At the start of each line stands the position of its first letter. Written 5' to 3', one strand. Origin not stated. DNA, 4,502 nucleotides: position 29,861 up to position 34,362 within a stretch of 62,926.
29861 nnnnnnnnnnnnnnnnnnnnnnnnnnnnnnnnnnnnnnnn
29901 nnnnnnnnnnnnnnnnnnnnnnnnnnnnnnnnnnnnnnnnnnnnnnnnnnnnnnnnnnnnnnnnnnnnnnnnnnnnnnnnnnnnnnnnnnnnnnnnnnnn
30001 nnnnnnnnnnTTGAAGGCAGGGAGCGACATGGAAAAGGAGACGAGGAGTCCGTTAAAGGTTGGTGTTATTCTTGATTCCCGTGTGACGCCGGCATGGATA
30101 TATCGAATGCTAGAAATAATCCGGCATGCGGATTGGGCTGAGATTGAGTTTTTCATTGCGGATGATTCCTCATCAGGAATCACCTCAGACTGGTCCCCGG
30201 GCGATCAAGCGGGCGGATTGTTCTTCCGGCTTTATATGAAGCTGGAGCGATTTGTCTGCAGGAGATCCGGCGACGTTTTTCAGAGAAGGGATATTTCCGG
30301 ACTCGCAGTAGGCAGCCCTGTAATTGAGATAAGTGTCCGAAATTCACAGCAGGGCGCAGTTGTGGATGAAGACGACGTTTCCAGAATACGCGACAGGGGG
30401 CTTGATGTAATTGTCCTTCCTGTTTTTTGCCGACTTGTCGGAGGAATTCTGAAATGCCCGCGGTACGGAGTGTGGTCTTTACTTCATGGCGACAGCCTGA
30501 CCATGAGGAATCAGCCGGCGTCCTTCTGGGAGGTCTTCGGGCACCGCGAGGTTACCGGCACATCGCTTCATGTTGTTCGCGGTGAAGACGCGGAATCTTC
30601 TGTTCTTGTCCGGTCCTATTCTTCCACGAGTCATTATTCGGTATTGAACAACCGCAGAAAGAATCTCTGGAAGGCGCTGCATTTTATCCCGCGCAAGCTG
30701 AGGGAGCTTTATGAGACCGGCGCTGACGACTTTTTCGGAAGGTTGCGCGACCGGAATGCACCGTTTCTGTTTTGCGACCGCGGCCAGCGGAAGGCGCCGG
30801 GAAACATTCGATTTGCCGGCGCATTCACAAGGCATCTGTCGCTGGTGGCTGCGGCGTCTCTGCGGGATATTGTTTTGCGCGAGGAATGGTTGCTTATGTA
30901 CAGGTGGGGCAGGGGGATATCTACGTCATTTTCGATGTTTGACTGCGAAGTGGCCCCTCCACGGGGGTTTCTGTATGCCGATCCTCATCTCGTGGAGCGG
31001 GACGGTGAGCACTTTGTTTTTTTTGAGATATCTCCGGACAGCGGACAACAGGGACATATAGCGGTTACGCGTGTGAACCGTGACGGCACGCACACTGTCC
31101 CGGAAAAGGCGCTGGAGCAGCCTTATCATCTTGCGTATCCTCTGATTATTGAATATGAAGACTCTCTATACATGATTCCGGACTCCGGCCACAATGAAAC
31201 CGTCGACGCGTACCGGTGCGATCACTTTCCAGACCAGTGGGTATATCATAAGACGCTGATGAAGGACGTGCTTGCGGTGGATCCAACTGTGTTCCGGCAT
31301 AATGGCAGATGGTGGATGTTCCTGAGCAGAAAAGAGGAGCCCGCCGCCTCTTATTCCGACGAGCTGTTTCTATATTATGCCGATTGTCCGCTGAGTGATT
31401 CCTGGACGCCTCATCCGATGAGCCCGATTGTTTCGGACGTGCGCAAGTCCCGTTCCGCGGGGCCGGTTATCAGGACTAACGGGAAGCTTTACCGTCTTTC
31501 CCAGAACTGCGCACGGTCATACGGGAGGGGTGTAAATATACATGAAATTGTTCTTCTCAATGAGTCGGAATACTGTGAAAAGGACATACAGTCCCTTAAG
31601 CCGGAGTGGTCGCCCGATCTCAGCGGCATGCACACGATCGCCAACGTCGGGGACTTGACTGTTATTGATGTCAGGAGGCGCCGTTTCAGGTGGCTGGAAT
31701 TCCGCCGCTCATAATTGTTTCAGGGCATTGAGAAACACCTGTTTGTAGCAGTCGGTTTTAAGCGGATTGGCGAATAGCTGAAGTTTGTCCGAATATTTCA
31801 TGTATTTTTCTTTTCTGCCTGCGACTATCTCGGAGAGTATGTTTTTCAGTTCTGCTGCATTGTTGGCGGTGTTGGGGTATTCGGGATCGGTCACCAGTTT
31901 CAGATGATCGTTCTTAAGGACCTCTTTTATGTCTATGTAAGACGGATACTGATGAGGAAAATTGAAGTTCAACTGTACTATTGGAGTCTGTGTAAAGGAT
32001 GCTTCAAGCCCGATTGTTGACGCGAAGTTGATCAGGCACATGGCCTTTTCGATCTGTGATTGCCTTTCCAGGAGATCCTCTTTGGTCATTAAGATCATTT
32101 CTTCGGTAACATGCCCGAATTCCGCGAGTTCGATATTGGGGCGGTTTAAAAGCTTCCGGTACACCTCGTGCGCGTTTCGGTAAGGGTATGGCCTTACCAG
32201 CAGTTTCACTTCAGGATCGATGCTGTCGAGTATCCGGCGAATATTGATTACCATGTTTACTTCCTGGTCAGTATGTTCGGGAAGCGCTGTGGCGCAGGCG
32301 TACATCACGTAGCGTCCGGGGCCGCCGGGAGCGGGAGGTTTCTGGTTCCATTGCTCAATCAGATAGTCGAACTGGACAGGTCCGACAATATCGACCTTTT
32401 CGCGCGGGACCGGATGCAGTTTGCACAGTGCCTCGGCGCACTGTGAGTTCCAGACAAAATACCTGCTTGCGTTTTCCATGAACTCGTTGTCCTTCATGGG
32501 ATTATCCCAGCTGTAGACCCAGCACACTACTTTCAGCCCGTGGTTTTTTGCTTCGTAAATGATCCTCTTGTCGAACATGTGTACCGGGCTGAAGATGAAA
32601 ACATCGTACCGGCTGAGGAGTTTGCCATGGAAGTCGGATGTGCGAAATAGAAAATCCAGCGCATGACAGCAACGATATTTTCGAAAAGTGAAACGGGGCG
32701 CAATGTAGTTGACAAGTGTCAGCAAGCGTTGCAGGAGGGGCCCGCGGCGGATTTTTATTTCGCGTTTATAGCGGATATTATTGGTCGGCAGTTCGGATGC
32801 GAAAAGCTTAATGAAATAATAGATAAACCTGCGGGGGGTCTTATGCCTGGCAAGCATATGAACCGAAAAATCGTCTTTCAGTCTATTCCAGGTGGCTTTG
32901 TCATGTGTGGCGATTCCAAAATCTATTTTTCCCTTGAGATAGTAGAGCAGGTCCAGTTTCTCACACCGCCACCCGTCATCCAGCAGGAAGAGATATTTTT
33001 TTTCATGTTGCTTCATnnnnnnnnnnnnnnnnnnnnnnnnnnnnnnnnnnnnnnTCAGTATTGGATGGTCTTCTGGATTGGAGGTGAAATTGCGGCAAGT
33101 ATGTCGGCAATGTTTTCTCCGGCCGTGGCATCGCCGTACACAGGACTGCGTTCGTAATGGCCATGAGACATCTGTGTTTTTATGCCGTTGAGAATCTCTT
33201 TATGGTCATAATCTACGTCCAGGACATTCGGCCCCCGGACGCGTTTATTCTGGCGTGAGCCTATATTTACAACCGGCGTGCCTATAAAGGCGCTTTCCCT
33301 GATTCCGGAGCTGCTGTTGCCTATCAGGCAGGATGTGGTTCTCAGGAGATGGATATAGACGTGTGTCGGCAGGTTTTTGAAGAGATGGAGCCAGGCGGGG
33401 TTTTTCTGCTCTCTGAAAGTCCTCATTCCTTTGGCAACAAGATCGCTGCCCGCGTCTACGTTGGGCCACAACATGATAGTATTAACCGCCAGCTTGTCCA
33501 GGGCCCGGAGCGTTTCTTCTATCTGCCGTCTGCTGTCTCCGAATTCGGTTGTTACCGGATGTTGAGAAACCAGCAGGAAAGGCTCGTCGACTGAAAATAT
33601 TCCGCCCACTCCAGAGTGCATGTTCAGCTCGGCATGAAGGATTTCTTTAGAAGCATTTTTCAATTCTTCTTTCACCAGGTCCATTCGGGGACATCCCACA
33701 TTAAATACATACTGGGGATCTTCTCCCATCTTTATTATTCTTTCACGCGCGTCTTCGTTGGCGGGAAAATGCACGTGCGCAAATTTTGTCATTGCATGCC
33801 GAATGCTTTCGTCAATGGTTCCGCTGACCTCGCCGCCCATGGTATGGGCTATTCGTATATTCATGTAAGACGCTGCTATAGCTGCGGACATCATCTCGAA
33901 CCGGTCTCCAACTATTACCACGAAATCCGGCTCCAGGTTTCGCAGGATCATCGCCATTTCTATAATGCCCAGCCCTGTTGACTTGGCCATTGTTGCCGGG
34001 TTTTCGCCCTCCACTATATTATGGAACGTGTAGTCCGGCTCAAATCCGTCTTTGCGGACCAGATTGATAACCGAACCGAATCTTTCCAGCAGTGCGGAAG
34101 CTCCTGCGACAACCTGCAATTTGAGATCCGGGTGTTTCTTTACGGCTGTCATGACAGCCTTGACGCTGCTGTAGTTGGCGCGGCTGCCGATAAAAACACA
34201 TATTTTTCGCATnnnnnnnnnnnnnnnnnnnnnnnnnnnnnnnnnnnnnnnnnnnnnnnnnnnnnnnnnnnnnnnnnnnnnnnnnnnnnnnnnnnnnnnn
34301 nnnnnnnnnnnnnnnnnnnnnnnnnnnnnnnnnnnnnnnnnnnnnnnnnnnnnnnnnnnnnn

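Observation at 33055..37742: Formyltransferase and deacetylase inserted between neuB and neuA: possible N-formyl nonulosonic acid pathway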

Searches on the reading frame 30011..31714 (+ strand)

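Call 3: search_protein_families(library=pfam, proteins=[window:30011-31714:+])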
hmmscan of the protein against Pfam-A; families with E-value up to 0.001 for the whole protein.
window:30011-31714:+ (567 aa): 2 families
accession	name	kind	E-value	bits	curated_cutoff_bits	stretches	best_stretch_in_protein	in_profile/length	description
PF24793.1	GINT1_N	-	3.2e-39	135.2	27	1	322-527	60-266/304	Glucosamine inositolphosphorylceramide transferase 1, N-terminal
PF04616.20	Glyco_hydro_43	-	0.00055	19.8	32.2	0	406-443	103-143/288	Glycosyl hydrolases family 43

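Call 4: search_protein_families(library=ncbifam, proteins=[window:30011-31714:+])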
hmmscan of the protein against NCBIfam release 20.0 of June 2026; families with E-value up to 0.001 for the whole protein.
window:30011-31714:+ (567 aa): 0 families

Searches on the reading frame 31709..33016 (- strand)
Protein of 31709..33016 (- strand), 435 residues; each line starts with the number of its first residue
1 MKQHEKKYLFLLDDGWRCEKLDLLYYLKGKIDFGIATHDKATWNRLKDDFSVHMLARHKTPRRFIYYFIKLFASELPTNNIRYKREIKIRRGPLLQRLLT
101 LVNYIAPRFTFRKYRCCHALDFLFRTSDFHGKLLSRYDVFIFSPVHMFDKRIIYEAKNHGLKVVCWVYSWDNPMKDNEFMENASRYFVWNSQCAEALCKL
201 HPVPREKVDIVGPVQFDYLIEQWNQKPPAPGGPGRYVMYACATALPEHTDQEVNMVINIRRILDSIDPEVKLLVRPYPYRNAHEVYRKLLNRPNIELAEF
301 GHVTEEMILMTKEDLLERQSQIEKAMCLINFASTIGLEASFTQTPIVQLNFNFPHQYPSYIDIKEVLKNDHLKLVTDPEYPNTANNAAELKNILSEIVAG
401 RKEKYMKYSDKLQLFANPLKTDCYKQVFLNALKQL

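Call 3: search_protein_families(library=pfam, proteins=[window:31709-33016:-])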
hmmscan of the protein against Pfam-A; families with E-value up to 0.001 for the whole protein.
window:31709-33016:- (435 aa): 0 families

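Call 4: search_protein_families(library=ncbifam, proteins=[window:31709-33016:-])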
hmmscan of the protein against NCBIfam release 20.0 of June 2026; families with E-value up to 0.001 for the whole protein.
window:31709-33016:- (435 aa): 1 family
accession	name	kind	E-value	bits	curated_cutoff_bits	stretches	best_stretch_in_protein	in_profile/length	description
TIGR04396.2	surf_polysacc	subfamily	6.7e-06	25.5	125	1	173-225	91-143/427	surface carbohydrate biosynthesis protein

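Call 74: search_solved_structures(query=A3, max_evalue=1)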
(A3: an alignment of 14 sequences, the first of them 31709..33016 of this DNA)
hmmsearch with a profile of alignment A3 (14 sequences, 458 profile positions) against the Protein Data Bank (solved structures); distinct sequences matched with E-value up to 1: 5.
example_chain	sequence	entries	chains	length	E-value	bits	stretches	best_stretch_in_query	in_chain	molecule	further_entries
8va1_A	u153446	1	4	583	3.5e-08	36.1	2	328-451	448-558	Teichoic acid ribitol-phosphate polymerase TarL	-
9wde_A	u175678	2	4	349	0.0089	18.3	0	190-279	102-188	Processive diacylglycerol beta-glucosyltransferase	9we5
5tvl_A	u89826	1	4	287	0.18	14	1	95-172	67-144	Foldase protein PrsA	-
2l82_A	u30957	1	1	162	0.19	13.9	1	27-69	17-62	DESIGNED PROTEIN OR32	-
8a22_Bu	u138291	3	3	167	0.44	12.7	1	105-156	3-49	mS23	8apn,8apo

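Call 75: search_protein_families(library=pfam, alignment_id=A3, max_evalue=0.01)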
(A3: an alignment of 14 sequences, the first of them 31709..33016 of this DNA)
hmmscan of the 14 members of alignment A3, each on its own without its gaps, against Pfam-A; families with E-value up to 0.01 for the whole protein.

A. member 1, window:31709-33016:- (435 aa): 0 families

B. families by the number of members that match (of 14 scanned): 3 families
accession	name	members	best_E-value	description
PF04464.20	Glyphos_transf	11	2.4e-13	CDP-Glycerol:Poly(glycerophosphate) glycerophosphotransferase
PF06925.17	MGDG_synth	1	0.0022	Monogalactosyldiacylglycerol (MGDG) synthase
PF20713.2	DUF6826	1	0.0055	Domain of unknown function (DUF6826)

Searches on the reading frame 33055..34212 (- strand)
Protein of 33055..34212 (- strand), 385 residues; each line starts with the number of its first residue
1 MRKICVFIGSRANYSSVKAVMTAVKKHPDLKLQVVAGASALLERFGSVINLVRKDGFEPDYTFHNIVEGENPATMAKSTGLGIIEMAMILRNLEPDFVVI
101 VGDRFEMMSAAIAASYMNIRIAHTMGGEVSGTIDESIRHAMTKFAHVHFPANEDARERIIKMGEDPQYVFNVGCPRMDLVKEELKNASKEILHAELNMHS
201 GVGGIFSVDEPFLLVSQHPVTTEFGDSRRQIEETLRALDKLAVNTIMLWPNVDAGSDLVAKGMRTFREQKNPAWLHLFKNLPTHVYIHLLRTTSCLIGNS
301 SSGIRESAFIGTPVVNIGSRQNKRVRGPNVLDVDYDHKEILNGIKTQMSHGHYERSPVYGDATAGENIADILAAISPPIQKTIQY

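Call 3: search_protein_families(library=pfam, proteins=[window:33055-34212:-])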
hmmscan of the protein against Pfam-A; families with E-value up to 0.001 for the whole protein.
window:33055-34212:- (385 aa): 1 family
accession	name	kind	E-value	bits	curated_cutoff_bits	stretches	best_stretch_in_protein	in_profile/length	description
PF02350.25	Epimerase_2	-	1.1e-68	232.1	30.6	1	23-372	2-346/347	UDP-N-acetylglucosamine 2-epimerase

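Call 4: search_protein_families(library=ncbifam, proteins=[window:33055-34212:-])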
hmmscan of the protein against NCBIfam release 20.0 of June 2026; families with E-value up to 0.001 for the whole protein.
window:33055-34212:- (385 aa): 2 families
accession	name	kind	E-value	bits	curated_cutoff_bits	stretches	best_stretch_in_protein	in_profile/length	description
TIGR03568.1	NeuC_NnaA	equivalog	6.3e-120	400.4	235.9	1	2-372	1-365/365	UDP-N-acetylglucosamine 2-epimerase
TIGR00236.1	wecB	equivalog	2.8e-17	62.9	210.15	1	3-372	2-362/366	non-hydrolyzing UDP-N-acetylglucosamine 2-epimerase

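Call 28: search_solved_structures(query=window:33055-34212:-, max_evalue=0.00001)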
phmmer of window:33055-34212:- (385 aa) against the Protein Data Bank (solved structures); distinct sequences matched with E-value up to 0.00001: 11.
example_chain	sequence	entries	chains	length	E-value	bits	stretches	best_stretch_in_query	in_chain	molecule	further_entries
4zht_A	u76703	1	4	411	9e-72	245.2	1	3-381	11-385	Bifunctional UDP-N-acetylglucosamine 2-epimerase/N-acetylmannosamine kinase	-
5xvs_A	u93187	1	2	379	3.7e-60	207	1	1-356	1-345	GDP/UDP-N,N'-diacetylbacillosamine 2-epimerase (Hydrolyzing)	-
5zlr_A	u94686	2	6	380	3.8e-60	207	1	1-356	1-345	GDP/UDP-N,N'-diacetylbacillosamine 2-epimerase (Hydrolyzing)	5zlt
4neq_A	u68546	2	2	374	2.1e-10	43.3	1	73-372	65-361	UDP-N-acetylglucosamine 2-epimerase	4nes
4fkz_A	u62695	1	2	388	9e-08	34.7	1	3-184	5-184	UDP-N-acetylglucosamine 2-epimerase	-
1o6c_A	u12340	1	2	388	9e-08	34.7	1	3-184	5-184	UDP-N-acetylglucosamine 2-epimerase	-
3ot5_A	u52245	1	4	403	3.5e-07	32.7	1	4-320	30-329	UDP-N-acetylglucosamine 2-epimerase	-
8ahe_A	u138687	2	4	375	7.4e-07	31.7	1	3-187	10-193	UDP-N-acetylglucosamine 2-epimerase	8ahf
3beo_A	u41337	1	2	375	7.4e-07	31.7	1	3-187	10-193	UDP-N-acetylglucosamine 2-epimerase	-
3dzc_A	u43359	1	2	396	1.3e-06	30.9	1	57-373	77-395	UDP-N-acetylglucosamine 2-epimerase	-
5dld_A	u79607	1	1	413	2.9e-06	29.7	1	1-244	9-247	UDP-N-Acetylglucosamine 2-epimerase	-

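Call 47: search_solved_structures(query=window:33055-34212:-, max_evalue=1e-30, show_alignments=3)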
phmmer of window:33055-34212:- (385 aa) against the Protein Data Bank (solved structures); distinct sequences matched with E-value up to 1e-30: 3.
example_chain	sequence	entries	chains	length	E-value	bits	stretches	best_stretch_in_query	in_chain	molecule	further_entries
4zht_A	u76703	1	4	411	9e-72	245.2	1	3-381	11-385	Bifunctional UDP-N-acetylglucosamine 2-epimerase/N-acetylmannosamine kinase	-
5xvs_A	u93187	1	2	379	3.7e-60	207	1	1-356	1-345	GDP/UDP-N,N'-diacetylbacillosamine 2-epimerase (Hydrolyzing)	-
5zlr_A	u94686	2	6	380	3.8e-60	207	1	1-356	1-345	GDP/UDP-N,N'-diacetylbacillosamine 2-epimerase (Hydrolyzing)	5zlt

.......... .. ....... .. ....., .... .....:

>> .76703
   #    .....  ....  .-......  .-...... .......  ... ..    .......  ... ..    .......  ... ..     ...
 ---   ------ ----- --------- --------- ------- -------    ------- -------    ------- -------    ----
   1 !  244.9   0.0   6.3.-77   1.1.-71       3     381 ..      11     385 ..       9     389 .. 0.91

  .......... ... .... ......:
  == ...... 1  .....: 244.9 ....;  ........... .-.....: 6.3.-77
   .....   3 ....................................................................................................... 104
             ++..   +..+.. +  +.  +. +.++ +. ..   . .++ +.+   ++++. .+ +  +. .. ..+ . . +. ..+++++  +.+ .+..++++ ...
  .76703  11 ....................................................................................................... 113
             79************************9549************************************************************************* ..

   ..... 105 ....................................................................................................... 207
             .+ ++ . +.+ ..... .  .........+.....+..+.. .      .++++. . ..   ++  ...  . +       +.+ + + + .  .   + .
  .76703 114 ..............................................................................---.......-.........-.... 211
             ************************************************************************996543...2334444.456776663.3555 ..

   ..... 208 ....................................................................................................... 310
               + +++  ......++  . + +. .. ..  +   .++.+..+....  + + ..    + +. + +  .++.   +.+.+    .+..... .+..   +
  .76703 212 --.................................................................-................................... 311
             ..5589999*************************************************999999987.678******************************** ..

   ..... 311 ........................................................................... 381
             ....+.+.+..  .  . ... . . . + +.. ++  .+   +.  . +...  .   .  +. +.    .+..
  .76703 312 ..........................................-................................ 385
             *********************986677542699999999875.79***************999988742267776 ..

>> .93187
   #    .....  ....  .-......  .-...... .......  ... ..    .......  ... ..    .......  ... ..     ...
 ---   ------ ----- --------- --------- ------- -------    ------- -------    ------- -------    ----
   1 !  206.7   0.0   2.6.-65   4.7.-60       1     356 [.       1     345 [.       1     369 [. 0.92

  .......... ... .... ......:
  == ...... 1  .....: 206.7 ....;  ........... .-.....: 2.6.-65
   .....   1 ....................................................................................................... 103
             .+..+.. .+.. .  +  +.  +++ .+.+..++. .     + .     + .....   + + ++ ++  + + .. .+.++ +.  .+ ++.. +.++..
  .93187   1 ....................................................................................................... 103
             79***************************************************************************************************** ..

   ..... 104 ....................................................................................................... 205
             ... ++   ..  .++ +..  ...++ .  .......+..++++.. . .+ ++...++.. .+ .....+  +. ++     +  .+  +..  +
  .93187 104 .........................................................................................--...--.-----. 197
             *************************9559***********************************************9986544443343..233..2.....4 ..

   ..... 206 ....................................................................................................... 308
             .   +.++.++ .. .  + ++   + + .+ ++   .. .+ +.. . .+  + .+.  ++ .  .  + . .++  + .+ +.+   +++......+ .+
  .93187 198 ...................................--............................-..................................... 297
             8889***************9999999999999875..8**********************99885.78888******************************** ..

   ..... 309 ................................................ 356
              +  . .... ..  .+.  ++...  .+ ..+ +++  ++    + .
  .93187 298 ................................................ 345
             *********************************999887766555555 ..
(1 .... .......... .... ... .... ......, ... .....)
